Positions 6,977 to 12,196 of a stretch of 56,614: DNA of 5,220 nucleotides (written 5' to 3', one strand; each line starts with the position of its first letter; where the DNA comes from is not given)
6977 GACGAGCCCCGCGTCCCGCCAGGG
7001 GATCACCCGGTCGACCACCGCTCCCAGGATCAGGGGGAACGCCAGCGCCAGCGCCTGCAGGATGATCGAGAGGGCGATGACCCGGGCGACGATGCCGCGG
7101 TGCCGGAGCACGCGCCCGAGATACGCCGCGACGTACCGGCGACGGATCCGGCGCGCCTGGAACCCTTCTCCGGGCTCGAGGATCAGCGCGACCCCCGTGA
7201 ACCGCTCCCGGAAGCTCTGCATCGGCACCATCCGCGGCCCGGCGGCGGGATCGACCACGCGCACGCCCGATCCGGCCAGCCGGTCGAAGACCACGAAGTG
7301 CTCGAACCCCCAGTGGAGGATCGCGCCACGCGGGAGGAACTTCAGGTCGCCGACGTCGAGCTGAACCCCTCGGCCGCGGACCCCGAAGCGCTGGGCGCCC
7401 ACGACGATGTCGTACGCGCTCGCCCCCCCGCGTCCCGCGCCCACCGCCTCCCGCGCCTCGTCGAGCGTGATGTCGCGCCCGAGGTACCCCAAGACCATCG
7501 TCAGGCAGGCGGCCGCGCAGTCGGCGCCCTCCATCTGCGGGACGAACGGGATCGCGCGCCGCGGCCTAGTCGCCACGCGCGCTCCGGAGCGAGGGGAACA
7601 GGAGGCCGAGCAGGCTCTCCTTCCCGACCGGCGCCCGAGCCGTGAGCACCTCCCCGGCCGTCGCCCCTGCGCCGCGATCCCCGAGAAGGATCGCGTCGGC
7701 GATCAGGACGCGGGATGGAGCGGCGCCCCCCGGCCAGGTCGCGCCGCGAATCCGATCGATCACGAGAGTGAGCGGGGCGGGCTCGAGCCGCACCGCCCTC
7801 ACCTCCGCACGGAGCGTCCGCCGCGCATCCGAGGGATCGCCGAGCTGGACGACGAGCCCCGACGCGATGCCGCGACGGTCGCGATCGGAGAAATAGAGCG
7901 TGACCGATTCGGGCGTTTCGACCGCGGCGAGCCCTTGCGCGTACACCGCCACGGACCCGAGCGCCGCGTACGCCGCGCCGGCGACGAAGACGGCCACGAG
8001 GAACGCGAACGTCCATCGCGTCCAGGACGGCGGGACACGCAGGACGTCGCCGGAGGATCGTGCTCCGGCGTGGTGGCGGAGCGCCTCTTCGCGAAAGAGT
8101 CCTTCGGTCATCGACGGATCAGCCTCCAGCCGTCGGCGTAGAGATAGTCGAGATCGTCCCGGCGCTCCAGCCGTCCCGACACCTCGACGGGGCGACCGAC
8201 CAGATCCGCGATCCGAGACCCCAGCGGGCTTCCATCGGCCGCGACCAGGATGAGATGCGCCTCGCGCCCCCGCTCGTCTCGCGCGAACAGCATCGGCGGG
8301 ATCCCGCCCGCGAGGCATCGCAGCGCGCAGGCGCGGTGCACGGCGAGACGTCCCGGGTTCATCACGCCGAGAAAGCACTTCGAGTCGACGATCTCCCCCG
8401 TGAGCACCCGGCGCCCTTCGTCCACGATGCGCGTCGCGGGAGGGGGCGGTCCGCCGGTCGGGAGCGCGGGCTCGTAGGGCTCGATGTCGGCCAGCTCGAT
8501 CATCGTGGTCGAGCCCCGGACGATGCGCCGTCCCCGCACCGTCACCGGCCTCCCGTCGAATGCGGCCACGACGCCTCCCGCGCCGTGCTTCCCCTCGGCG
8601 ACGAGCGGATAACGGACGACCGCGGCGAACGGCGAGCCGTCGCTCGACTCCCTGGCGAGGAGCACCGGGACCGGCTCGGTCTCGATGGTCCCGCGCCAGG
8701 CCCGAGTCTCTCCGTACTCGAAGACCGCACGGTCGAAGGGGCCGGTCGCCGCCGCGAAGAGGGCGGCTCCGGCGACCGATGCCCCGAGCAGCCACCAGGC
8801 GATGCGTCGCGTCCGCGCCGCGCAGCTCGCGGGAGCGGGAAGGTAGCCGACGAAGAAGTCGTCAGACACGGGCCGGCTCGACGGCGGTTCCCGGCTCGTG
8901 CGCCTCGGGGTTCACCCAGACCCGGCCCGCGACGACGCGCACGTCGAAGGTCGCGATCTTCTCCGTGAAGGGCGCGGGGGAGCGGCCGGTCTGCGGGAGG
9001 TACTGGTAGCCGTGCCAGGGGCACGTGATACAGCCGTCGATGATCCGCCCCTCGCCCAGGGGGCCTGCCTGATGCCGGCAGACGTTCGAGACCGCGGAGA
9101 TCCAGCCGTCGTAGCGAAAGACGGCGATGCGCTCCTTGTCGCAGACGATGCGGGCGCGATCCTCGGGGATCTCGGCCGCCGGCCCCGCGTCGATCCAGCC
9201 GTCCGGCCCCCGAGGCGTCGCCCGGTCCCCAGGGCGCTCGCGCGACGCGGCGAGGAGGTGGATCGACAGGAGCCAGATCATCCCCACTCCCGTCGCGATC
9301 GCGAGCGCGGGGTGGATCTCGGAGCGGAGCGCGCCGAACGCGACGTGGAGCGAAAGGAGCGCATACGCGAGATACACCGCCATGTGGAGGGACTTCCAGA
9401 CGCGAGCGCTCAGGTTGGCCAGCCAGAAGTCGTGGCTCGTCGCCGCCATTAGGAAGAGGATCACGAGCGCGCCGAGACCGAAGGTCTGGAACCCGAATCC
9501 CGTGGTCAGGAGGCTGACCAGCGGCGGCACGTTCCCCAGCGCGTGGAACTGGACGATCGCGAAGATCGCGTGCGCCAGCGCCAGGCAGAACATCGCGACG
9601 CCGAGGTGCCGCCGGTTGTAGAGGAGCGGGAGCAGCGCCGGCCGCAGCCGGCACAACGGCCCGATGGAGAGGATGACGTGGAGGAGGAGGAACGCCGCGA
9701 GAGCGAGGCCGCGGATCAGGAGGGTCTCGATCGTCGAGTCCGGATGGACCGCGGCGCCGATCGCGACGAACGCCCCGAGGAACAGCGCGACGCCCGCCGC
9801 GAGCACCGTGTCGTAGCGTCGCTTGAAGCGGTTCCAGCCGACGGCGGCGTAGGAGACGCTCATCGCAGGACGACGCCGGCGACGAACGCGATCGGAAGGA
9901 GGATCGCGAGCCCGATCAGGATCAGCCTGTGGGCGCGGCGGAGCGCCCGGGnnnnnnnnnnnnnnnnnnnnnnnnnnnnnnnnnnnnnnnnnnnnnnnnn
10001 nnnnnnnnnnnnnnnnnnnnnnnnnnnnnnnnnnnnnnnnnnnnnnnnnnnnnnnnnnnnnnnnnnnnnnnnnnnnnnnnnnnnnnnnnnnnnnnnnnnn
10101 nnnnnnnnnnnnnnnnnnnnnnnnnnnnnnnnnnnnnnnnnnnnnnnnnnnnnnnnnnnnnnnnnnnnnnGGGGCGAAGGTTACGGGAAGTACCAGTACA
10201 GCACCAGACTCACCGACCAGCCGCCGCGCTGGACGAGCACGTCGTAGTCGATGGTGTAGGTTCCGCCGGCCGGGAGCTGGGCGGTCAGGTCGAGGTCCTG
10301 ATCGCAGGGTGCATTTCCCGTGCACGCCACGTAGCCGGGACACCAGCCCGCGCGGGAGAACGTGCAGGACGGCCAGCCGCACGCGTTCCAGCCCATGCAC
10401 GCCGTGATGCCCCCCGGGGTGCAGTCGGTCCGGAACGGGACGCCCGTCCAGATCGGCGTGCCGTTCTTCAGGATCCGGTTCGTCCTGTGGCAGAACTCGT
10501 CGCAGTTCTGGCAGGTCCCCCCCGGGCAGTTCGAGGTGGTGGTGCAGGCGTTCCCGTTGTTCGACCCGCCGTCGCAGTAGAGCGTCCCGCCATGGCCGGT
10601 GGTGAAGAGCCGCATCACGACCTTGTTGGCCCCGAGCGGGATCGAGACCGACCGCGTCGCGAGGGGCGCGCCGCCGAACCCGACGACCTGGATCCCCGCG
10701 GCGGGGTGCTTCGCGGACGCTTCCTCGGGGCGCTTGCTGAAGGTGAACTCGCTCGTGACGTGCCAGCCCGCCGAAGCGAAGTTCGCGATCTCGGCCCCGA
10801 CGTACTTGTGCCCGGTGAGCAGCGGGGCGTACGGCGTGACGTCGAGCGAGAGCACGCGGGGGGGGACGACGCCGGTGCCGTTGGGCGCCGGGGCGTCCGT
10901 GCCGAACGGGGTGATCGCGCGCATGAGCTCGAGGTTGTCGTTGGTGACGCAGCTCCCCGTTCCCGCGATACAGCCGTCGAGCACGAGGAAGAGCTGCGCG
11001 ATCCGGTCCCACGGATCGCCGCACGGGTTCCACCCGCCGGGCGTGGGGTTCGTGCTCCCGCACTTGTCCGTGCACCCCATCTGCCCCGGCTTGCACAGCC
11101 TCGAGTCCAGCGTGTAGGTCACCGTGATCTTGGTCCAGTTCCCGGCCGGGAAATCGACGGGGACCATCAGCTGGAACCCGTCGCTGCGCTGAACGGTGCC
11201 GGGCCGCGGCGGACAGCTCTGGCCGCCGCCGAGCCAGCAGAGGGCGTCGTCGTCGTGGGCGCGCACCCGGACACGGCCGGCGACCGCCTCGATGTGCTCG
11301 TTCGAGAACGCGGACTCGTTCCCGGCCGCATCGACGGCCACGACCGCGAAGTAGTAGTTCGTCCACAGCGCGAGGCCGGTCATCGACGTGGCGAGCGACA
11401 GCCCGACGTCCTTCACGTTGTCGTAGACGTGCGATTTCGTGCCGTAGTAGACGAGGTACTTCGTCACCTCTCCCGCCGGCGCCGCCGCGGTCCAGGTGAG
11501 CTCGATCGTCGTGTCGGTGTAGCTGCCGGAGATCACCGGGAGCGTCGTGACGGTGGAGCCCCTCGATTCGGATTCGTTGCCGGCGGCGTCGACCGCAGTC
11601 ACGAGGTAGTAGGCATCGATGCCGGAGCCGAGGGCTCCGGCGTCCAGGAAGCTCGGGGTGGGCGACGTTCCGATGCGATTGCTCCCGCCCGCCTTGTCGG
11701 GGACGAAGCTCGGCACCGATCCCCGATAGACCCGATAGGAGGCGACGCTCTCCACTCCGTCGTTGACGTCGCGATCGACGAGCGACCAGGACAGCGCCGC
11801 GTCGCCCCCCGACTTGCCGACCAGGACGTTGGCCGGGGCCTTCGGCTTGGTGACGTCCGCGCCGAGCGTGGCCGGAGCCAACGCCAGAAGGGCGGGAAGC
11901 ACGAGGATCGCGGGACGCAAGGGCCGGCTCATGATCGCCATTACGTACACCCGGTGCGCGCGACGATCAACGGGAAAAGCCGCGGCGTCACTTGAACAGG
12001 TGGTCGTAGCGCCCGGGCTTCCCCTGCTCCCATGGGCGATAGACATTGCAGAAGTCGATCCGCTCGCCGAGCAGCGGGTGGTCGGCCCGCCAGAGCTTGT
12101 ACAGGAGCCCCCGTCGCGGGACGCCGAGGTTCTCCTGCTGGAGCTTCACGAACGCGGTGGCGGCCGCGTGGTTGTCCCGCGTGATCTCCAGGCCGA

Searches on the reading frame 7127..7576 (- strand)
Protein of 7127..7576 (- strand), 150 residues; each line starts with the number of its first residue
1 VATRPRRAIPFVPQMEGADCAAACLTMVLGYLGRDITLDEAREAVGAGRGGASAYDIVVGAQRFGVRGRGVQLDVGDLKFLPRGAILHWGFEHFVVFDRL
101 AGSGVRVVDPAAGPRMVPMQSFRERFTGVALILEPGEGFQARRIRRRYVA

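Call 92: search_solved_structures(query=window:7127-7576:-, max_evalue=0.001, show_alignments=1)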
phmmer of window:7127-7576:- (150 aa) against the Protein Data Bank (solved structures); distinct sequences matched with E-value up to 0.001: 12.
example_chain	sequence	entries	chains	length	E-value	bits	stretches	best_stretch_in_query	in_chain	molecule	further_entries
6mpz_A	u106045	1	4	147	7.4e-25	91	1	2-139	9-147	Double Glycine Motif Protease domain from AMS/PCAT Transporter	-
7n87_A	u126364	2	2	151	4.8e-14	55.9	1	12-140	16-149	ABC-type bacteriocin transporter | Peptidase C39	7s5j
4ry2_A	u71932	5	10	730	5.3e-14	55.8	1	12-141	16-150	ABC-type bacteriocin transporter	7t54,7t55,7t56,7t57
4s0f_A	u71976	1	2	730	5.3e-14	55.8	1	12-141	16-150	ABC-type bacteriocin transporter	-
8vp3_A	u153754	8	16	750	5.6e-14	55.7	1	12-141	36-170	ABC-type bacteriocin transporter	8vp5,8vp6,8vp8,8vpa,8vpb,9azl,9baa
6v9z_A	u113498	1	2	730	9.7e-13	51.7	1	12-141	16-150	ABC-type bacteriocin transporter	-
8vp9_A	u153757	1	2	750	3.5e-11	46.6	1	12-141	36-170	ABC-type bacteriocin transporter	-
8hf4_A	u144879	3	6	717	2.8e-09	40.5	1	11-143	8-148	Transport/processing ATP-binding protein ComA | Competence factor transporting ATP-binding protein/permease ComA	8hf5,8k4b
8hf7_A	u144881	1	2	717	2.8e-09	40.5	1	11-143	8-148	Competence factor transporting ATP-binding protein/permease ComA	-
8hf6_A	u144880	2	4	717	2.8e-09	40.5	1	11-143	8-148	Competence factor transporting ATP-binding protein/permease ComA | Transport/processing ATP-binding protein ComA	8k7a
3k8u_A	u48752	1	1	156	2.4e-07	34.2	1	6-141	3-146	Putative ABC transporter, ATP-binding protein ComA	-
5xe8_A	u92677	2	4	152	8.9e-07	32.3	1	11-141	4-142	Putative ABC transporter, ATP-binding protein ComA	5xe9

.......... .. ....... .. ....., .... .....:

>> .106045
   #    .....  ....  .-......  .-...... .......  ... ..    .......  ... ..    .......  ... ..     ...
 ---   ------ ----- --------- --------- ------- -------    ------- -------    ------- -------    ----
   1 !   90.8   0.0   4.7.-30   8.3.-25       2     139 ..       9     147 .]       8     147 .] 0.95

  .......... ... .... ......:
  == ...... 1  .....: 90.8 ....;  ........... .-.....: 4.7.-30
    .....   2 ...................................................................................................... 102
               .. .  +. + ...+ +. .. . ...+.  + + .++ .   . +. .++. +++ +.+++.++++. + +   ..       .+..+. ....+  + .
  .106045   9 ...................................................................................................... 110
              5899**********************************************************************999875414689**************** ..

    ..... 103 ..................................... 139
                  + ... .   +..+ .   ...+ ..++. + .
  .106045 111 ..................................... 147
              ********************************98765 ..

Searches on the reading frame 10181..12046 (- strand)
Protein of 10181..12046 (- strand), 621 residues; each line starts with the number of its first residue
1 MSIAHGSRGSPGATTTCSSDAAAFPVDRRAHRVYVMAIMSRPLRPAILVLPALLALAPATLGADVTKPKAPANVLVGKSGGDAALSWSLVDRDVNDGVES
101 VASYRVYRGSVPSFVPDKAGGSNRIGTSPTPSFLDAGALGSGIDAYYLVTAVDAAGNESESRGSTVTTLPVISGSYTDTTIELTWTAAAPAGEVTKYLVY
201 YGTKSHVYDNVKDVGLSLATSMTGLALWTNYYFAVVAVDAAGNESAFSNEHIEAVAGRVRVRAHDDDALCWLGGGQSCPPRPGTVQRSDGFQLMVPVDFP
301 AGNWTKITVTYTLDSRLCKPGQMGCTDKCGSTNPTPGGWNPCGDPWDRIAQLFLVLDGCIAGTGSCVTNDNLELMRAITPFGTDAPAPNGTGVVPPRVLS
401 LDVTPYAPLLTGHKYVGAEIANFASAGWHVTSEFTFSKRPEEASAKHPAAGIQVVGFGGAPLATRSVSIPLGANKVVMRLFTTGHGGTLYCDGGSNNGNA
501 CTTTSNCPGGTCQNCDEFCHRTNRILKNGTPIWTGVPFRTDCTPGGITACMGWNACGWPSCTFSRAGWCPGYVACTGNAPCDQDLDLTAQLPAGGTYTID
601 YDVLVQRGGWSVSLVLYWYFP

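Call 6: search_protein_families(library=pfam, proteins=[window:10181-12046:-], max_evalue=0.01)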
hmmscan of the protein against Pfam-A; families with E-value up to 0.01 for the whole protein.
window:10181-12046:- (621 aa): 4 families
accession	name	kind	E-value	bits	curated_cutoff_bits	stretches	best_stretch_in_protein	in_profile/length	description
PF09113.15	N-glycanase_C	-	9.1e-09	35.7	25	1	510-573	34-98/140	Peptide-N-glycosidase F, C terminal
PF00041.27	fn3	-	2e-08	34.8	25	1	175-249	10-79/84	Fibronectin type III domain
PF09112.15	N-glycanase_N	-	8.4e-06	26.1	22.4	1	368-435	105-176/177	Peptide-N-glycosidase F, N terminal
PF16794.11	fn3_4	-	0.0026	18.1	27.1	0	209-249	60-100/103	Fibronectin-III type domain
